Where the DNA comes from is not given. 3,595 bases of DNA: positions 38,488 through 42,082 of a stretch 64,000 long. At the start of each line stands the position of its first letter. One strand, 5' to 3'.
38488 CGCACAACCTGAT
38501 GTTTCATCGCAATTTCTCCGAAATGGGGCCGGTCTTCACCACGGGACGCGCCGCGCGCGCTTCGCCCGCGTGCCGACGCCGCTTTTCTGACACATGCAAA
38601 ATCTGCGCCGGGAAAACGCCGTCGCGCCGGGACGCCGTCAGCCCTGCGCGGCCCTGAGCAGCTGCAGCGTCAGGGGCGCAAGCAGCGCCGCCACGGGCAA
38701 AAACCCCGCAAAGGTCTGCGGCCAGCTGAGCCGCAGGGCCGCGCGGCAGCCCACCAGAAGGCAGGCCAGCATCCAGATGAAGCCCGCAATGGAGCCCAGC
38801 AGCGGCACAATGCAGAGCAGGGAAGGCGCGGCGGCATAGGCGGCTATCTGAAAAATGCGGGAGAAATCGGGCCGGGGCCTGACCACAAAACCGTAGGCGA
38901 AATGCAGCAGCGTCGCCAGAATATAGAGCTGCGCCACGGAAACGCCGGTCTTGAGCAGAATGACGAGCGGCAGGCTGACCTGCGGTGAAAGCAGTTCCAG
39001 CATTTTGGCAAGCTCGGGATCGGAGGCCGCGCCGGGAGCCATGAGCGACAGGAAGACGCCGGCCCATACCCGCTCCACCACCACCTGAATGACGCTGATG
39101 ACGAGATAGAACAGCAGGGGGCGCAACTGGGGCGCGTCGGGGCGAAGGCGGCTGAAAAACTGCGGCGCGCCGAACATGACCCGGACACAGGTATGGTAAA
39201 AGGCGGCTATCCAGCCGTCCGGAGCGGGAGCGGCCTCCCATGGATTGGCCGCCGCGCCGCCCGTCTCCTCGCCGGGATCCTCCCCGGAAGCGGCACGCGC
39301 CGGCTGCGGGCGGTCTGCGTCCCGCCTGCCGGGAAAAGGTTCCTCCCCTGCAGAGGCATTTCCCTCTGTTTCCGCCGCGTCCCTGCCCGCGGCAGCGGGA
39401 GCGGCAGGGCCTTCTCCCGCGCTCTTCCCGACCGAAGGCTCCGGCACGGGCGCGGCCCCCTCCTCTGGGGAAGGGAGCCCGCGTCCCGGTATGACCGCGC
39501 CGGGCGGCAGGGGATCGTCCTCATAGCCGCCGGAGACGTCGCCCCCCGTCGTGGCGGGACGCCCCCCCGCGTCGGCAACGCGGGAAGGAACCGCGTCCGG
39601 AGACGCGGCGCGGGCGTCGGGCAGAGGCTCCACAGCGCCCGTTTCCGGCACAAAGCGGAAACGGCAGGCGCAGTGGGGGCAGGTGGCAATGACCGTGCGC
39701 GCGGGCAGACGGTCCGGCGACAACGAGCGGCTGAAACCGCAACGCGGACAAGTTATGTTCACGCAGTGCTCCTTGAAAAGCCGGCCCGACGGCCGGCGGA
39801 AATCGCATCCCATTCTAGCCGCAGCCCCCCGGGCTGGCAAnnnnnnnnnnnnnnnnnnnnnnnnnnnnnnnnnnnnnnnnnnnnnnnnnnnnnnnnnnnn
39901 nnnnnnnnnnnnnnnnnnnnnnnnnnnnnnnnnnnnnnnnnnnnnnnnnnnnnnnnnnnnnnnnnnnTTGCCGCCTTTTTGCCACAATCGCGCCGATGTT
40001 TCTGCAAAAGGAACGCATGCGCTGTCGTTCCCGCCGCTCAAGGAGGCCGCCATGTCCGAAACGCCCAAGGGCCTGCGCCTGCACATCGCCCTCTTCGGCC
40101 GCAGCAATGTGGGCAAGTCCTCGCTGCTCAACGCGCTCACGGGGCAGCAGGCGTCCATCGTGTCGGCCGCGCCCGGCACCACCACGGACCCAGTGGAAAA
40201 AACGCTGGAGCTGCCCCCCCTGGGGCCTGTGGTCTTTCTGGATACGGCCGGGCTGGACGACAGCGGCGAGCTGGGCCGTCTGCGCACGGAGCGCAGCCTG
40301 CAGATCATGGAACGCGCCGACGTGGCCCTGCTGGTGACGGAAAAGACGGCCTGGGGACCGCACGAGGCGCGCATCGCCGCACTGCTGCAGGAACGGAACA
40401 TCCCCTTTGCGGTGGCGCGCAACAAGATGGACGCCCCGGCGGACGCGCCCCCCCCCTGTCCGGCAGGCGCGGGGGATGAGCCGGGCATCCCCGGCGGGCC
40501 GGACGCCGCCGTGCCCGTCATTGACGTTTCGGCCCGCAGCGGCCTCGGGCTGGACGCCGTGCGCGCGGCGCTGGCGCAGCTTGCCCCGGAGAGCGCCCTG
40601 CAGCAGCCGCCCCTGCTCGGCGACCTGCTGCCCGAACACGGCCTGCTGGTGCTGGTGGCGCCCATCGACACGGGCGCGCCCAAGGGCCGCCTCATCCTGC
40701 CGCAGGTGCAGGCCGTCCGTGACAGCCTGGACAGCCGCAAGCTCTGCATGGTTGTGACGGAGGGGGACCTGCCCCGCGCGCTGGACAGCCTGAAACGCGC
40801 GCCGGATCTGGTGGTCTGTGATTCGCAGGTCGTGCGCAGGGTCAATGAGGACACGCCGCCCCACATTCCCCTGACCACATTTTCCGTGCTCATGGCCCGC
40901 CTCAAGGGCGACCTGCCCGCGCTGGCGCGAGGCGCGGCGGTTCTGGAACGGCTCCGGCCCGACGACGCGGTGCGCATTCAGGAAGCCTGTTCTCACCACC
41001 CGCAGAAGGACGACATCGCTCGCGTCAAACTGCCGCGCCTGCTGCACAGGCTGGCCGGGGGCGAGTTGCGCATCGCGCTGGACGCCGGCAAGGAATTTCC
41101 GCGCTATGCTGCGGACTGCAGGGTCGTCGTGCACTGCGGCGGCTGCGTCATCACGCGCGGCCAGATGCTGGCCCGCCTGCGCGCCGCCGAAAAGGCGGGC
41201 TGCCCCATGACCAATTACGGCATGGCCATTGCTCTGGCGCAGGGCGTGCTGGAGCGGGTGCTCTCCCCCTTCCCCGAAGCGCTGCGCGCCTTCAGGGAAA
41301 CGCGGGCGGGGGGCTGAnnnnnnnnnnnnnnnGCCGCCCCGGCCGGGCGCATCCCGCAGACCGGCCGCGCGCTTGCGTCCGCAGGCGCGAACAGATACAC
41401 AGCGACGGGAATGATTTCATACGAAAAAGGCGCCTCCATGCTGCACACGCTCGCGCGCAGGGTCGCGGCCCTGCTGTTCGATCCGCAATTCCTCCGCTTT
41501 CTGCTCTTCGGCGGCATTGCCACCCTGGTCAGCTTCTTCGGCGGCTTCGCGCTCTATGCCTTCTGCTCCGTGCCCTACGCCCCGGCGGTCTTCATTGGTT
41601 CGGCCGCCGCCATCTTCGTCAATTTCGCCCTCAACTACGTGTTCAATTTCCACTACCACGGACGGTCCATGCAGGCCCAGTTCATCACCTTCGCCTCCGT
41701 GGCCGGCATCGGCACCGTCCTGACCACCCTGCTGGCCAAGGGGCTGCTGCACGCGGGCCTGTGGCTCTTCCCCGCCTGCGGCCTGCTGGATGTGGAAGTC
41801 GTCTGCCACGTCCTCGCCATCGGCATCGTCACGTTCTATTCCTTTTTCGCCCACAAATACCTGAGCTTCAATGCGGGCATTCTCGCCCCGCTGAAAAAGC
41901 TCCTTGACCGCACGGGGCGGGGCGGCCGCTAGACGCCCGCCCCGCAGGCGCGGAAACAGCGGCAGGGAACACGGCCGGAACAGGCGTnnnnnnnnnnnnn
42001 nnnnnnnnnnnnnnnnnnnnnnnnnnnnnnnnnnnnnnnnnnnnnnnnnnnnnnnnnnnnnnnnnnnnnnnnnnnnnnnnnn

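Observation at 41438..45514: Candidate new amino-sugar surface-modification system: GT2 + PIG-L deacetylase + GtrA flippase + GT-C-like transferase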

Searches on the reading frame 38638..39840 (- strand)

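Call 73: search_protein_families(library=pfam, proteins=[window:38638-39840:-], max_evalue=0.001)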
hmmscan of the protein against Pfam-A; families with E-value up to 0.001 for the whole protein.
window:38638-39840:- (400 aa): 2 families
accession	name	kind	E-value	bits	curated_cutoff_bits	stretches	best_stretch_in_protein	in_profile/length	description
PF04893.22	Yip1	-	7.5e-11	42.6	28.6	1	227-387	9-166/173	Yip1 domain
PF13717.11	Zn_ribbon_4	-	2.9e-06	27.5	30.3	1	29-61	3-35/36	zinc-ribbon domain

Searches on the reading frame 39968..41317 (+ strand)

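Call 73: search_protein_families(library=pfam, proteins=[window:39968-41317:+], max_evalue=0.001)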
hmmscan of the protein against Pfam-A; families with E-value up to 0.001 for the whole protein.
window:39968-41317:+ (449 aa): 5 families
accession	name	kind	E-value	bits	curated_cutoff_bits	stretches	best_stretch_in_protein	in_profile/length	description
PF18133.7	HydF_tetramer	-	3.2e-38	130.6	22.6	1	319-434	3-118/118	Hydrogen maturase F tetramerization domain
PF18128.7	HydF_dimer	-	1.6e-35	121.6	23.4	1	216-314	1-99/99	Hydrogen maturase F dimerization domain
PF01926.29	MMR_HSR1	-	1e-22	80.8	21.9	1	39-153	1-113/113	50S ribosome-binding GTPase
PF02421.24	FeoB_N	-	3e-06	27.3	27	1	39-81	2-43/156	Ferrous iron transport protein B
PF00350.29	Dynamin_N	-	1.7e-05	25.3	27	1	40-72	1-33/168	Dynamin family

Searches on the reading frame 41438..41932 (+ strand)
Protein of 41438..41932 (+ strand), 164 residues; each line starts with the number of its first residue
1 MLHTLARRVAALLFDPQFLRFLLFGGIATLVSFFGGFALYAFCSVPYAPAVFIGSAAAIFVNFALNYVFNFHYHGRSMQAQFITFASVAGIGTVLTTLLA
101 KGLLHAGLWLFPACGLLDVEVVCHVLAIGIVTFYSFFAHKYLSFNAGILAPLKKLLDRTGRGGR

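Call 3: search_protein_families(library=pfam, proteins=[window:41438-41929:+], max_evalue=0.01)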
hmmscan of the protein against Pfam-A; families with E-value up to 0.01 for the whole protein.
seq(164 aa): 1 family
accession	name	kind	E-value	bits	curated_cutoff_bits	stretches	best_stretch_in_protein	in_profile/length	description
PF04138.20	GtrA_DPMS_TM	-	2.8e-13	50.5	26.1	1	20-144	1-117/117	GtrA/DPMS, transmembrane domain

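Call 4: search_protein_families(library=ncbifam, proteins=[window:41438-41929:+], max_evalue=0.01)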
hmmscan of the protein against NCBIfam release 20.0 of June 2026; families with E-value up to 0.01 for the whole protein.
seq(164 aa): 0 families

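Call 74: search_protein_families(library=padloc, proteins=[window:41438-41932:+], max_evalue=0.01)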
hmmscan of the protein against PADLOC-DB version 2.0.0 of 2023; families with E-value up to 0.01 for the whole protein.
window:41438-41932:+ (164 aa): 0 families

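Call 75: search_protein_families(library=phrogs, proteins=[window:41438-41932:+], max_evalue=0.001)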
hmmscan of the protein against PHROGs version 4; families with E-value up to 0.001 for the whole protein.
window:41438-41932:+ (164 aa): 0 families
